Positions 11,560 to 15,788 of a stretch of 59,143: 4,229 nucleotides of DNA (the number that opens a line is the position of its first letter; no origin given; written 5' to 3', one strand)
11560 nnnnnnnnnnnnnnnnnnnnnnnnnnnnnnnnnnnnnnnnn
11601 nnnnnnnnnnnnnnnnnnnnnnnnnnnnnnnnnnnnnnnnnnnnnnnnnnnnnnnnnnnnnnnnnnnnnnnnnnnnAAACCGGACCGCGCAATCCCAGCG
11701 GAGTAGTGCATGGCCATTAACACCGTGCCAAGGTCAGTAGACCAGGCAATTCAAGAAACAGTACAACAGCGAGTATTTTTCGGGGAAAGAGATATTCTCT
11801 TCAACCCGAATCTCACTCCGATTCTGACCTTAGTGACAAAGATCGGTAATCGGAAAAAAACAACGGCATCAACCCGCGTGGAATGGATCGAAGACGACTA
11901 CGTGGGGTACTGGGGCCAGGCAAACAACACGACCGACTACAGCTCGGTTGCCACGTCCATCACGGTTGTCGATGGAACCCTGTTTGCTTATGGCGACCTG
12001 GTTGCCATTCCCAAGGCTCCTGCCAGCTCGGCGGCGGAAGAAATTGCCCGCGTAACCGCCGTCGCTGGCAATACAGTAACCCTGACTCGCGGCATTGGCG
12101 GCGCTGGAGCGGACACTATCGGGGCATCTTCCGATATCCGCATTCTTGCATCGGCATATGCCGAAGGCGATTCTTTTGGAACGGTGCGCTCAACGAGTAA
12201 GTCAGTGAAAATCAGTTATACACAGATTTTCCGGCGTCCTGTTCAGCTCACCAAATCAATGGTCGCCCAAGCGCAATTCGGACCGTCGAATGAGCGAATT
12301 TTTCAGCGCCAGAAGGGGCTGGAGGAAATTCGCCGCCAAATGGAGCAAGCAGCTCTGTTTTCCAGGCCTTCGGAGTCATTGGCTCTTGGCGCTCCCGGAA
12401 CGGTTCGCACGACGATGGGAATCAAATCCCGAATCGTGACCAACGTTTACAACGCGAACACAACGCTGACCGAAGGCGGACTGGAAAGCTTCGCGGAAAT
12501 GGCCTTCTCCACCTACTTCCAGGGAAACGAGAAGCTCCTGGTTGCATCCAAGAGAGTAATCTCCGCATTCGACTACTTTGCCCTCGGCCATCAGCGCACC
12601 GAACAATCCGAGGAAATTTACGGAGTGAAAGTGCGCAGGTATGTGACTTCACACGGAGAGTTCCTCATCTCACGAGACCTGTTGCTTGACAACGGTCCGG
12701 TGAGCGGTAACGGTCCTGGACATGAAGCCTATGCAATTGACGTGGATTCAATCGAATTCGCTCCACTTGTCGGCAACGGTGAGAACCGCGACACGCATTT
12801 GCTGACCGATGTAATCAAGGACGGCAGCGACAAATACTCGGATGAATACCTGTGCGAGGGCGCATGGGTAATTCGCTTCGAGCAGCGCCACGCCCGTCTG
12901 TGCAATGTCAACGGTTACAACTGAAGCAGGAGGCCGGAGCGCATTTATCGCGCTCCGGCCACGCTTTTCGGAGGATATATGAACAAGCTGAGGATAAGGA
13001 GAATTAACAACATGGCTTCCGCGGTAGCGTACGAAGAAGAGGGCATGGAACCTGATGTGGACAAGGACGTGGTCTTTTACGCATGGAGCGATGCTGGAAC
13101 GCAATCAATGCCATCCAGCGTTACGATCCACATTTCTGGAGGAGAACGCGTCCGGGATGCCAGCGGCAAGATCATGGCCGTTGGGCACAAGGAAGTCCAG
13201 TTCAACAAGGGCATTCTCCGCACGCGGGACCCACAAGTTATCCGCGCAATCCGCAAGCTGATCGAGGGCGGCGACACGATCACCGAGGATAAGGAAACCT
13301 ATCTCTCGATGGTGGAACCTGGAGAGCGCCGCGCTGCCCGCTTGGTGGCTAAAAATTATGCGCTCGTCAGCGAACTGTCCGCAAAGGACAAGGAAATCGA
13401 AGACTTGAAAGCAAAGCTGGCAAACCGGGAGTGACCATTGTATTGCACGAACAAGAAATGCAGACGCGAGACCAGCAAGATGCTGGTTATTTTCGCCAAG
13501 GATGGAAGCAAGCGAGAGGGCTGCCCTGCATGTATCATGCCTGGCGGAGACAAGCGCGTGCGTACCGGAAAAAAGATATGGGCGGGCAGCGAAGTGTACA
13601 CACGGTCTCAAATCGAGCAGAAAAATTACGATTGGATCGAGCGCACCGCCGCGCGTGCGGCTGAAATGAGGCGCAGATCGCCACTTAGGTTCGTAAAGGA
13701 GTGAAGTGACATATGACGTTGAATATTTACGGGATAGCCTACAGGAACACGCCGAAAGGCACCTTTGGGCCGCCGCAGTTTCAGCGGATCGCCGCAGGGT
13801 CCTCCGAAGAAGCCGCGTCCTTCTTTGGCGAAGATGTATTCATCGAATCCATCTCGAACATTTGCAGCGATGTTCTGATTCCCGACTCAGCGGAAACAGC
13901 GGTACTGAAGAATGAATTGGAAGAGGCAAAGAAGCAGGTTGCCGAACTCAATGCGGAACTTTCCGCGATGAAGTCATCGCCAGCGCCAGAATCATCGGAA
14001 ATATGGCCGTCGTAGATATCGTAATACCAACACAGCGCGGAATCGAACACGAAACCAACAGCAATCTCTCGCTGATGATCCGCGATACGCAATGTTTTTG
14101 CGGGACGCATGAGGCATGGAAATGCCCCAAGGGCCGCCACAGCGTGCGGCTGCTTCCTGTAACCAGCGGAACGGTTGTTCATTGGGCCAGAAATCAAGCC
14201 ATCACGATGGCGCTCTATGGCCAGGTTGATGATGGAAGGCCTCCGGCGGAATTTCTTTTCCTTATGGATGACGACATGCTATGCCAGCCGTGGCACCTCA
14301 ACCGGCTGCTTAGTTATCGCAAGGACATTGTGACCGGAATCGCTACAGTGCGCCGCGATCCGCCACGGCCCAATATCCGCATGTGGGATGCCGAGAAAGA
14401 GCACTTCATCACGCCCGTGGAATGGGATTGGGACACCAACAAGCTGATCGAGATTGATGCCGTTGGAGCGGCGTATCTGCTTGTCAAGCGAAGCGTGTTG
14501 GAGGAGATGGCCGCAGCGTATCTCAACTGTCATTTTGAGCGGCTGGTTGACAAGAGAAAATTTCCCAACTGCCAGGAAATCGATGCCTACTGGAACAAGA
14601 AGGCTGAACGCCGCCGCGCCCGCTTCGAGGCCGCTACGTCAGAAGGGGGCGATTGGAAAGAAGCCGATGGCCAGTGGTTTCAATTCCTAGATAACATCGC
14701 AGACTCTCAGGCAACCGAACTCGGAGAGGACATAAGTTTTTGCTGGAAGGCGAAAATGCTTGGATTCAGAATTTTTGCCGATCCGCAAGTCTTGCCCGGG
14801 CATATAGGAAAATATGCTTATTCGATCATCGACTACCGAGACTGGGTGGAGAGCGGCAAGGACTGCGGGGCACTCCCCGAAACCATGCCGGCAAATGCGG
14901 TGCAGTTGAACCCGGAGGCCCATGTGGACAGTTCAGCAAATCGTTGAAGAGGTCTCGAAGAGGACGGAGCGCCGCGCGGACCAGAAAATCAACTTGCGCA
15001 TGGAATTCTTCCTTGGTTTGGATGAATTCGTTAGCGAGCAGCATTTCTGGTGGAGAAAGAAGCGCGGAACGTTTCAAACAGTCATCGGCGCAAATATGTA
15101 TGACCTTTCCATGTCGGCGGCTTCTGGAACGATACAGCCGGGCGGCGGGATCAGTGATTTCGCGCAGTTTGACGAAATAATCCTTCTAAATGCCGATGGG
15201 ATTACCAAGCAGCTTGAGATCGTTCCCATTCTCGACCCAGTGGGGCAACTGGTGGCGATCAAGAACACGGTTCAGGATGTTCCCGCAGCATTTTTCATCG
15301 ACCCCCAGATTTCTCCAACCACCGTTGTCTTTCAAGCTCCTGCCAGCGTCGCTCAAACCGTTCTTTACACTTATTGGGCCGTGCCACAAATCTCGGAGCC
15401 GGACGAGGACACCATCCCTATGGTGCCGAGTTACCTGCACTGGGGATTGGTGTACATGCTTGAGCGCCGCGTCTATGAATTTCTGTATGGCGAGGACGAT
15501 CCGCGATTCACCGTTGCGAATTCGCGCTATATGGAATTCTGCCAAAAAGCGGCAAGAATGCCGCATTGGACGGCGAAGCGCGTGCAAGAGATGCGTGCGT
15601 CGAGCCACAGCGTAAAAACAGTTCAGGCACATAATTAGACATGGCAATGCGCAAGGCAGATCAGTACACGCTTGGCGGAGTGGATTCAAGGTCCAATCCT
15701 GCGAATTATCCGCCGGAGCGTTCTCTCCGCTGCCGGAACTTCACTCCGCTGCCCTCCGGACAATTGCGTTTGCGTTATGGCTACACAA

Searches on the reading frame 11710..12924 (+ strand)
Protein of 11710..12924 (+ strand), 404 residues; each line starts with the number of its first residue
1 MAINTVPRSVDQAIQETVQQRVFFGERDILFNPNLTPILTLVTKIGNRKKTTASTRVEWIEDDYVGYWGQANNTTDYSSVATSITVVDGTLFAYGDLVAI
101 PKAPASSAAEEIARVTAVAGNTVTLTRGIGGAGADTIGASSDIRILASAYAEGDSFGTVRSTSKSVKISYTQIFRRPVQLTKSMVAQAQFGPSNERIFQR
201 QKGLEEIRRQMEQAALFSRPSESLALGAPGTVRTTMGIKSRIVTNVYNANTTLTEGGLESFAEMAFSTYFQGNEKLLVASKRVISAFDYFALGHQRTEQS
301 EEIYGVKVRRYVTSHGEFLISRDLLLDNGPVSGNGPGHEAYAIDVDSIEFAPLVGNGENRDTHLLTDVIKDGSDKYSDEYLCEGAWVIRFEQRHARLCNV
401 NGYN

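Call 7: search_protein_families(library=phrogs, proteins=[window:11710-12924:+], max_evalue=0.001)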
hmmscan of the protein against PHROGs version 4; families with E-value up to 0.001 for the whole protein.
window:11710-12924:+ (404 aa): 2 families
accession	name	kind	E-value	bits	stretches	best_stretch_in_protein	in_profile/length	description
phrog_1328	-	head and packaging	1.6e-22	81.4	1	32-353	32-267/583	major head protein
phrog_584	-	tail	0.00059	20.7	0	82-132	31-80/218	major tail protein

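Call 10: search_dna_similar(query=window:11710-12924:+, collection=phages, mode=protein, max_rows=15)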
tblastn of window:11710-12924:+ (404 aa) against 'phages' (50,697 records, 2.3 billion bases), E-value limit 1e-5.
Records with a match: 4; places in all: 4; records where one place covers at least 80% of the query: 3.
Best place of each record, by identity: <60% 4.
By first word of the organism name: Sporosarcina 1; Vibrio 1; Clostridium 1; Microcystis 1.
By host as written in the record: Sporosarcina aquimarina 1; Vibrio splendidus 1; Clostridium butyricum BSC452 1; Microcystis elabens 1.
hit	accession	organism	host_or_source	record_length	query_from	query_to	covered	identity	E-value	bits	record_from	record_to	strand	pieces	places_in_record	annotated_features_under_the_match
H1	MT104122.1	Sporosarcina phage Lietuvens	Sporosarcina aquimarina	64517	29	353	80%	26.8%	5e-11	71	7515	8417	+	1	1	major capsid protein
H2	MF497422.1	Vibrio phage vB_VspS_VS-ABTNL-3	Vibrio splendidus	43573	24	330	76%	27.0%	1e-7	60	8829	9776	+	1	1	putative major capsid protein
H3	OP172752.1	Clostridium phage CB452P1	Clostridium butyricum BSC452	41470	21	355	83%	23.1%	3e-6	56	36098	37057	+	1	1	hypothetical protein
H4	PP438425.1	Microcystis phage Mel-JY34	Microcystis elabens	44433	35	398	90%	21.3%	2e-6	56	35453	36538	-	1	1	putative major capsid protein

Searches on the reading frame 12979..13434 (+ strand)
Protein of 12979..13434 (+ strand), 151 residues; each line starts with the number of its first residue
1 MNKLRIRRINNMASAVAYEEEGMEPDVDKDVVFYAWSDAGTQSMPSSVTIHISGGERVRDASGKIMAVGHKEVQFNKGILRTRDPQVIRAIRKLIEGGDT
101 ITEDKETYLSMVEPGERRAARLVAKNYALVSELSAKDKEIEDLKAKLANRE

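Call 72: search_protein_families(library=pfam, proteins=[window:12979-13434:+], max_evalue=0.01)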
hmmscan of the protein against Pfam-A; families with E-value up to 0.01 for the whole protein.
window:12979-13434:+ (151 aa): 1 family
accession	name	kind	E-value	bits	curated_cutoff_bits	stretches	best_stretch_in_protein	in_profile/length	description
PF18504.6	Csm1_N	-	0.0045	17.7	26.3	1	117-149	20-52/70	Csm1 N-terminal domain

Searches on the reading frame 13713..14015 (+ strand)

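Call 72: search_protein_families(library=pfam, proteins=[window:13713-14015:+], max_evalue=0.01)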
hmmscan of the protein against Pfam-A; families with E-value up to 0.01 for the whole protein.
window:13713-14015:+ (100 aa): 1 family
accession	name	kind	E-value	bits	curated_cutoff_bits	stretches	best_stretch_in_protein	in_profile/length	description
PF17098.10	Wtap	-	0.0071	16.7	35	1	63-92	55-84/155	WTAP/Mum2p family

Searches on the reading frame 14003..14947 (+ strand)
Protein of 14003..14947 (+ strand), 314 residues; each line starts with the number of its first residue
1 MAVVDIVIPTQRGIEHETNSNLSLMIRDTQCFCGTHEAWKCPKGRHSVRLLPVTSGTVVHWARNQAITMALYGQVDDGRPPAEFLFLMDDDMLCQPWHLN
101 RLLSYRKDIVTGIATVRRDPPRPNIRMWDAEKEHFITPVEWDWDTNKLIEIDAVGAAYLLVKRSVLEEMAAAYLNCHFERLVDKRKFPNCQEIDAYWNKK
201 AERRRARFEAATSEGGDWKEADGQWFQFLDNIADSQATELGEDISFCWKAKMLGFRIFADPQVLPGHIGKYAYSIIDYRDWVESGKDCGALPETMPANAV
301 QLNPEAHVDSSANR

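Call 7: search_protein_families(library=phrogs, proteins=[window:14003-14947:+], max_evalue=0.001)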
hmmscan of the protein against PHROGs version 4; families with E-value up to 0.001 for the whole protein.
window:14003-14947:+ (314 aa): 1 family
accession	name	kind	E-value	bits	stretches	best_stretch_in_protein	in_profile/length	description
phrog_1574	-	unknown function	1.5e-14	55.3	1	58-273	55-234/240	-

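Call 23: search_protein_families(library=pfam, proteins=[window:14003-14947:+], max_evalue=0.01)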
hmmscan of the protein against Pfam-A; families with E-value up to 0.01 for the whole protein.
window:14003-14947:+ (314 aa): 1 family
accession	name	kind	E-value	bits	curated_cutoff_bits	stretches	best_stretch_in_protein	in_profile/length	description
PF09720.15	Unstab_antitox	-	0.0074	16.7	23.3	0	191-221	24-54/54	Putative addiction module component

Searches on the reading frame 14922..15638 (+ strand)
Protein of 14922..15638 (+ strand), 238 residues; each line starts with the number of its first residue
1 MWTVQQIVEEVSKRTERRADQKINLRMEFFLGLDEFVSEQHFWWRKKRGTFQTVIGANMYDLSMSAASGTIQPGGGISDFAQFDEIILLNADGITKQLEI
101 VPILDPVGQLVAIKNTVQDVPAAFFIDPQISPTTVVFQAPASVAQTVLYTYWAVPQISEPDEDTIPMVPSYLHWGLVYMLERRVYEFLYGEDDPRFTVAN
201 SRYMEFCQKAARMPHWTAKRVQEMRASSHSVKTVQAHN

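Call 7: search_protein_families(library=phrogs, proteins=[window:14922-15638:+], max_evalue=0.001)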
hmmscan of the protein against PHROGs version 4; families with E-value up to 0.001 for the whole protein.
window:14922-15638:+ (238 aa): 0 families

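Call 23: search_protein_families(library=pfam, proteins=[window:14922-15638:+], max_evalue=0.01)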
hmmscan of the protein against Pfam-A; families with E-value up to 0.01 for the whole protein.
window:14922-15638:+ (238 aa): 1 family
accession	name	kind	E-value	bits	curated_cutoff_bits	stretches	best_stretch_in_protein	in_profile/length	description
PF24175.2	SU10_adaptor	-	3.5e-07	31.3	27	1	3-213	2-181/194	SU10 adaptor protein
